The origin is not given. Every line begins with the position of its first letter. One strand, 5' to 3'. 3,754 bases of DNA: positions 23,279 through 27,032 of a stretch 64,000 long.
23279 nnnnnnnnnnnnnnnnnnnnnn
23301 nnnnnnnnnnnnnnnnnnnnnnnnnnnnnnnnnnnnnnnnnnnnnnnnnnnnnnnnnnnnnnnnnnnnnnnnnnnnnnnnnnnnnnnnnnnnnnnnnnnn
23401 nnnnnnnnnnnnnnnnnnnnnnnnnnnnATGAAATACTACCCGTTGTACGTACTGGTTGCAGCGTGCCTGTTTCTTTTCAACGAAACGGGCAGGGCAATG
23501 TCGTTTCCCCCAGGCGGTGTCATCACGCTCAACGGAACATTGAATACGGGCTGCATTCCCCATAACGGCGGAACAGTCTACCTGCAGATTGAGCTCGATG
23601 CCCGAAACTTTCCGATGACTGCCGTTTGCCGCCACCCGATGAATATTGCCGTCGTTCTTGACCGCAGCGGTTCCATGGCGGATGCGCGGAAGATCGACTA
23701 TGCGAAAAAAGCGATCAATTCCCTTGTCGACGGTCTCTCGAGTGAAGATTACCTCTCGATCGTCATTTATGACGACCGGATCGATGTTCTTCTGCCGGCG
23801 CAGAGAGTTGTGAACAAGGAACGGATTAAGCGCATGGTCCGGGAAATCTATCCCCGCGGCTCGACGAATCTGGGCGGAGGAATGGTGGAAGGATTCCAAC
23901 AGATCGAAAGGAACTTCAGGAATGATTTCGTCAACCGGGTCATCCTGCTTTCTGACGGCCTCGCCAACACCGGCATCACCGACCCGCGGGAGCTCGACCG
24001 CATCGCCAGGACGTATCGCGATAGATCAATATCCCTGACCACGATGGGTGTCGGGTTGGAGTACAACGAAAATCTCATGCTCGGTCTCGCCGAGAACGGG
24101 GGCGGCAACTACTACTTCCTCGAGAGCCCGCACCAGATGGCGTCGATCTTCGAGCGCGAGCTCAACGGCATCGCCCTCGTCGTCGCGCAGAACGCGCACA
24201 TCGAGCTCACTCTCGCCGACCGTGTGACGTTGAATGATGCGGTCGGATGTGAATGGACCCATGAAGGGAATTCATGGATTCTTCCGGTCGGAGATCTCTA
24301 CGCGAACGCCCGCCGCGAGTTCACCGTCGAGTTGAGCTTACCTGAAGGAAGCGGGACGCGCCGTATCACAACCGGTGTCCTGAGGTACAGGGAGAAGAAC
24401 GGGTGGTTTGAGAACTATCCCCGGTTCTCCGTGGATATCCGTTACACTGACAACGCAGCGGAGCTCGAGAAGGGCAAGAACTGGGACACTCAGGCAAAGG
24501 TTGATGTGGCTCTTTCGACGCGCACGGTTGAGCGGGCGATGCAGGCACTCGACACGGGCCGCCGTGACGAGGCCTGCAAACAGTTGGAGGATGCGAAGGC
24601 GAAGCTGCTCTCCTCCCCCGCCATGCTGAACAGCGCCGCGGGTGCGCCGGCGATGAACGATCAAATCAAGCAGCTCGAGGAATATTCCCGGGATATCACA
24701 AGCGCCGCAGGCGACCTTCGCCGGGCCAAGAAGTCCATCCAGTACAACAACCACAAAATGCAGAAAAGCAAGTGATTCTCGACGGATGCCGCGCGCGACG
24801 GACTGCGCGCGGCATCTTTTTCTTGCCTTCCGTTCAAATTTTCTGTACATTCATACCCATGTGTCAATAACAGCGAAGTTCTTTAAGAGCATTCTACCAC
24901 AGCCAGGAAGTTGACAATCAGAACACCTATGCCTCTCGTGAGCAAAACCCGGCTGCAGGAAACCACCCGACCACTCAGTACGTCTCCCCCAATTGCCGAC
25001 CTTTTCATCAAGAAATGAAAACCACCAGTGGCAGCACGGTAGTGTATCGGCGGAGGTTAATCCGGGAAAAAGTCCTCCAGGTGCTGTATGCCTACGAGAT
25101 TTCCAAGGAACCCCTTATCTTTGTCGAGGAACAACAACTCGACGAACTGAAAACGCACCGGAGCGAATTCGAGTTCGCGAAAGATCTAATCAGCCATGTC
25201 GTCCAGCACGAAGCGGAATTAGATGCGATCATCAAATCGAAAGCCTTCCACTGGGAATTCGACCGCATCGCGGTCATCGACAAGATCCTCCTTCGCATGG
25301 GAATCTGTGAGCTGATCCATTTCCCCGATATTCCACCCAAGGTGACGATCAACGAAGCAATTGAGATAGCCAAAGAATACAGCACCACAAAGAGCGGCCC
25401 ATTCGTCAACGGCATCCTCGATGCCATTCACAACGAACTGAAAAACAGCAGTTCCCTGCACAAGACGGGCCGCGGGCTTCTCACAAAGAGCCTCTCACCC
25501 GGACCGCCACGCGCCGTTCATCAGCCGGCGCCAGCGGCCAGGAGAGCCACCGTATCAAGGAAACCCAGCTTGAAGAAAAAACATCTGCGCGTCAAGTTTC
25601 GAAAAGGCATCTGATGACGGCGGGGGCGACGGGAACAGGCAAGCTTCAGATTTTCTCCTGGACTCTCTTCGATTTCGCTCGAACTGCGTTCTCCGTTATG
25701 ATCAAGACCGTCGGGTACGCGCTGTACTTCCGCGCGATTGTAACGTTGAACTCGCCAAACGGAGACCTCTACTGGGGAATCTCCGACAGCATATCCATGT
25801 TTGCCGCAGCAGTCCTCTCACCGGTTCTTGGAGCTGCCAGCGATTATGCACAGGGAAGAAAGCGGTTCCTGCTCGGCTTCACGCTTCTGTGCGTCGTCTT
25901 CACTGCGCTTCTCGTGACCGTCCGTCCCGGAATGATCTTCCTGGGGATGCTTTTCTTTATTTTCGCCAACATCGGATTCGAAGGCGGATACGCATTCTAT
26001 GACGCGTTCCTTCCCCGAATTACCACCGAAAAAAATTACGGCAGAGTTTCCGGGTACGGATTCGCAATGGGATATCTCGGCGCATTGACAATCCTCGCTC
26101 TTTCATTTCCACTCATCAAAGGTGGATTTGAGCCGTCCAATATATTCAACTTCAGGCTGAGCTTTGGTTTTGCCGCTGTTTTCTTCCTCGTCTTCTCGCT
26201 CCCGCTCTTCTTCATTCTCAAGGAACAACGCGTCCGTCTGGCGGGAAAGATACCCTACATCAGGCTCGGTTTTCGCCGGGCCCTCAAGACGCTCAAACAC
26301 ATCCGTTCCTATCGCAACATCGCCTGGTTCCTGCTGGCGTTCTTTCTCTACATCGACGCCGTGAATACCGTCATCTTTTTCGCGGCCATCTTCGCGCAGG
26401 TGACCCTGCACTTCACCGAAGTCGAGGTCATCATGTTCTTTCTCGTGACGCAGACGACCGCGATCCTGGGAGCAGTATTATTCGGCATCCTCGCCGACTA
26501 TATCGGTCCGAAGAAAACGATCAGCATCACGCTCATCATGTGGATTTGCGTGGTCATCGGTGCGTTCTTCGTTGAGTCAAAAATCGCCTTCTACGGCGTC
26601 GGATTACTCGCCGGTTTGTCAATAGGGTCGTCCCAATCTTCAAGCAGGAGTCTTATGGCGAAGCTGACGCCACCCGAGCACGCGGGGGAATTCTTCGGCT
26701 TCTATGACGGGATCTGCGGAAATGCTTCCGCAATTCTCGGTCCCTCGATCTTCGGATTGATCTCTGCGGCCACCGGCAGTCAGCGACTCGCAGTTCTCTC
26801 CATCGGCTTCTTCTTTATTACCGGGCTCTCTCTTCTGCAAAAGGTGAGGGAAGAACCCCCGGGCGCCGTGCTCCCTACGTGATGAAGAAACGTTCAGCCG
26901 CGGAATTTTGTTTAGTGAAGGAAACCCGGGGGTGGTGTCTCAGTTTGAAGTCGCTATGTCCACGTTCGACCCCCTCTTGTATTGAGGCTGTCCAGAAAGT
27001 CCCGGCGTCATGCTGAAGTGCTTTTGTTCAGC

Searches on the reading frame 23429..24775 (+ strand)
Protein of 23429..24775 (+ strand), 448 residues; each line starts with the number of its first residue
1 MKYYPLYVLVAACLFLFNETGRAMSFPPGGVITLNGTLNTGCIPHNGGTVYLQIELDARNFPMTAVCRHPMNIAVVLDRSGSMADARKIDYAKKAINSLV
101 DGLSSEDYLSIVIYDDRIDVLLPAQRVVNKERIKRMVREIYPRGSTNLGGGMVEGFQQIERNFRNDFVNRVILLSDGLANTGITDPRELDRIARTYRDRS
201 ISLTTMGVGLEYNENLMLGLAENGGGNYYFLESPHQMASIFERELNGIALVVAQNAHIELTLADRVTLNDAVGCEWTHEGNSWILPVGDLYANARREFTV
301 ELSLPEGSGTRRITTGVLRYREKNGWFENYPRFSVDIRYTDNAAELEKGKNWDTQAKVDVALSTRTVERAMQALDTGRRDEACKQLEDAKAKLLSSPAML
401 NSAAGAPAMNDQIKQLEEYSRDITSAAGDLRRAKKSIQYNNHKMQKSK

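Call 3: search_protein_families(library=pfam, proteins=[window:23429-24775:+])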
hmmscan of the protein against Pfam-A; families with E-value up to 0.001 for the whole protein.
window:23429-24775:+ (448 aa): 3 families
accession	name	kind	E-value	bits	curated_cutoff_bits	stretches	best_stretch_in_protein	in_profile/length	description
PF00092.34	VWA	-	1.3e-17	65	23.8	1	72-242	1-173/174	von Willebrand factor type A domain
PF13768.12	VWA_3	-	1.2e-11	45.4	27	1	72-230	2-155/155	von Willebrand factor type A domain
PF13519.12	VWA_2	-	1.6e-11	45.3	27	1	74-177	2-106/107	von Willebrand factor type A domain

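Call 27: search_protein_families(library=ncbifam, proteins=[window:23429-24775:+])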
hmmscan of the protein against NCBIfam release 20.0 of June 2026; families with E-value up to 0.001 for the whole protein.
window:23429-24775:+ (448 aa): 4 families
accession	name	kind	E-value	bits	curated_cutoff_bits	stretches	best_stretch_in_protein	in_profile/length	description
TIGR03788.1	marine_srt_targ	equivalog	2e-11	43.1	551.65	1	70-260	271-457/629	marine proteobacterial sortase target protein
TIGR02442.1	Cob-chelat-sub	hypoth_equivalog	1.6e-08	33.5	779.45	1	72-221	474-626/641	putative cobaltochelatase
NF047508.1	VWA_BatA_Lepto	exception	2.2e-05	23.6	380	1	71-242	89-267/315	VWA domain-containing protein BatA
TIGR00868.1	hCaCC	subfamily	0.00039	18.3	900.85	1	73-181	307-418/863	calcium-activated chloride channel protein 1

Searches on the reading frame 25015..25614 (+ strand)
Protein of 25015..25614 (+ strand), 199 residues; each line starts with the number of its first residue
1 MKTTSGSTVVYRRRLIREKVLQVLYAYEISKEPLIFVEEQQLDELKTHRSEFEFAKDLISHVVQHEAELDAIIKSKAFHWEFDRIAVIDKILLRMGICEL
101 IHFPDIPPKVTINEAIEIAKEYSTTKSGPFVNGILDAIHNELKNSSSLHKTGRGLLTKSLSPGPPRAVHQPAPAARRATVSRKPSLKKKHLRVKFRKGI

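Call 62: search_protein_families(library=pfam, proteins=[window:25015-25614:+], max_evalue=0.01)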
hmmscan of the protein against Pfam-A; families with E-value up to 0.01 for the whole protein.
window:25015-25614:+ (199 aa): 1 family
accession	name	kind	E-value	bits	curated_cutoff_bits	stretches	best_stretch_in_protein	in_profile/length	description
PF01029.23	NusB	-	2.7e-33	115.6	23.1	1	16-139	3-132/133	NusB family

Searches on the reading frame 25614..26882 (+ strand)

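Call 62: search_protein_families(library=pfam, proteins=[window:25614-26882:+], max_evalue=0.01)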
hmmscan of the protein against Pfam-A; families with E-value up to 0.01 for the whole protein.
window:25614-26882:+ (422 aa): 5 families
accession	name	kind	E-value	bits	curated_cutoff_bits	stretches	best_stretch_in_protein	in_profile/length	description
PF11700.14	ATG22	-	8.9e-58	196.6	24.1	1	57-411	76-472/482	Vacuole effluxer Atg22 like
PF07690.21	MFS_1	-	2e-39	135.9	33.4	2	54-377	34-347/347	Major Facilitator Superfamily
PF12832.13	MFS_1_like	-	3.5e-05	23.5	25.2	1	59-384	41-362/373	MFS_1 like family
PF13347.12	MFS_2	-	0.00035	19.7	27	1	142-351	132-342/427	MFS/sugar transport protein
PF01306.25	LacY_symp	-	0.00071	18.9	24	1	235-335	8-107/413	LacY proton/sugar symporter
